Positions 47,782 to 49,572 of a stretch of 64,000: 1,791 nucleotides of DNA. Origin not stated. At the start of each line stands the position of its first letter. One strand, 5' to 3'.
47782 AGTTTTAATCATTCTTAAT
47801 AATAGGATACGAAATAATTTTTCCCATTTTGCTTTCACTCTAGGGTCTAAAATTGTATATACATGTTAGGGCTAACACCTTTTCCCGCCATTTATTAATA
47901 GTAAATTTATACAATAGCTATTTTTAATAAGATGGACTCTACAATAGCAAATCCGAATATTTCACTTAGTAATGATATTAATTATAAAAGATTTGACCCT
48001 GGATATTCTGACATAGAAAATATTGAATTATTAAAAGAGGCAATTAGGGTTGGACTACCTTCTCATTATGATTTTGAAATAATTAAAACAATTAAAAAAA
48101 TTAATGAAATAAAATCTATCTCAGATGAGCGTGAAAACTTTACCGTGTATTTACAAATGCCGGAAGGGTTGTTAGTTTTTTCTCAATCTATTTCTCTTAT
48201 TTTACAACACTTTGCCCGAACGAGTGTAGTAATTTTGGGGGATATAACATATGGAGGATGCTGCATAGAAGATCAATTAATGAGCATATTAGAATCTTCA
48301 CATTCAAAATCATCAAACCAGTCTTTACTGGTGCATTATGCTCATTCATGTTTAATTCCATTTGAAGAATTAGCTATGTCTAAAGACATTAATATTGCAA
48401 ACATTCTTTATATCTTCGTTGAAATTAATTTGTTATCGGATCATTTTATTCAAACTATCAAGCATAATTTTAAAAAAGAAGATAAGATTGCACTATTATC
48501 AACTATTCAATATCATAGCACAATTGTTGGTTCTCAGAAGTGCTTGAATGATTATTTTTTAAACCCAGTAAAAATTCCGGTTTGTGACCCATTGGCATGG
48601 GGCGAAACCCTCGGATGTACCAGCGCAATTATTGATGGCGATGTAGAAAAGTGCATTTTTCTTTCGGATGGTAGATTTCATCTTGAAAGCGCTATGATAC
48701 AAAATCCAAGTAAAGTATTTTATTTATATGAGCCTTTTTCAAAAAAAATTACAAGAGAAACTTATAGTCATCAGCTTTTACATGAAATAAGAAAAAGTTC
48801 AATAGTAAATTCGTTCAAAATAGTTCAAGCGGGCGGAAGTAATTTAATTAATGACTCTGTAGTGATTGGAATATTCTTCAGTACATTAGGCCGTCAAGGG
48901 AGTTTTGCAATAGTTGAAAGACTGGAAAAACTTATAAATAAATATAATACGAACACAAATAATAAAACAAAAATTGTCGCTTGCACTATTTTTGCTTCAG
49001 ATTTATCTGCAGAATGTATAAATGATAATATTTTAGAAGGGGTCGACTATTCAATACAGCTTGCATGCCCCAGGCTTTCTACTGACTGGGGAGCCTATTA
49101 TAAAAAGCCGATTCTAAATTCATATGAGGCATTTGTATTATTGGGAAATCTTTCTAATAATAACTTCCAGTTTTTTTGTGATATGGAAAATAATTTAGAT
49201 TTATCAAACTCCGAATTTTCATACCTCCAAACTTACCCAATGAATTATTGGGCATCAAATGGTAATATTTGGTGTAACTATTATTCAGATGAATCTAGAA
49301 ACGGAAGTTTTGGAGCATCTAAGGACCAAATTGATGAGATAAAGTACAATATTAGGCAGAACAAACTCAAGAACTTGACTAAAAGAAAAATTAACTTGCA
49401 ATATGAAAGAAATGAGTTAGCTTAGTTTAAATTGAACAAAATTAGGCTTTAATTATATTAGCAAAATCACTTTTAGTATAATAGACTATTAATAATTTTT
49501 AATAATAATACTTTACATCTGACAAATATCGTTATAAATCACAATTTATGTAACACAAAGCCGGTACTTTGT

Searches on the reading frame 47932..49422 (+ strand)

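Call 77: search_protein_families(library=pfam, proteins=[window:47932-49422:+], max_evalue=0.01)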
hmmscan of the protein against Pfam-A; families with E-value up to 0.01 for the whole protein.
window:47932-49422:+ (497 aa): 1 family
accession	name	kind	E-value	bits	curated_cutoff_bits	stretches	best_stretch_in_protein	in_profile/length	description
PF01866.22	Diphthamide_syn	-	7.1e-67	226.4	33.2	1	76-408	1-296/302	Putative diphthamide synthesis protein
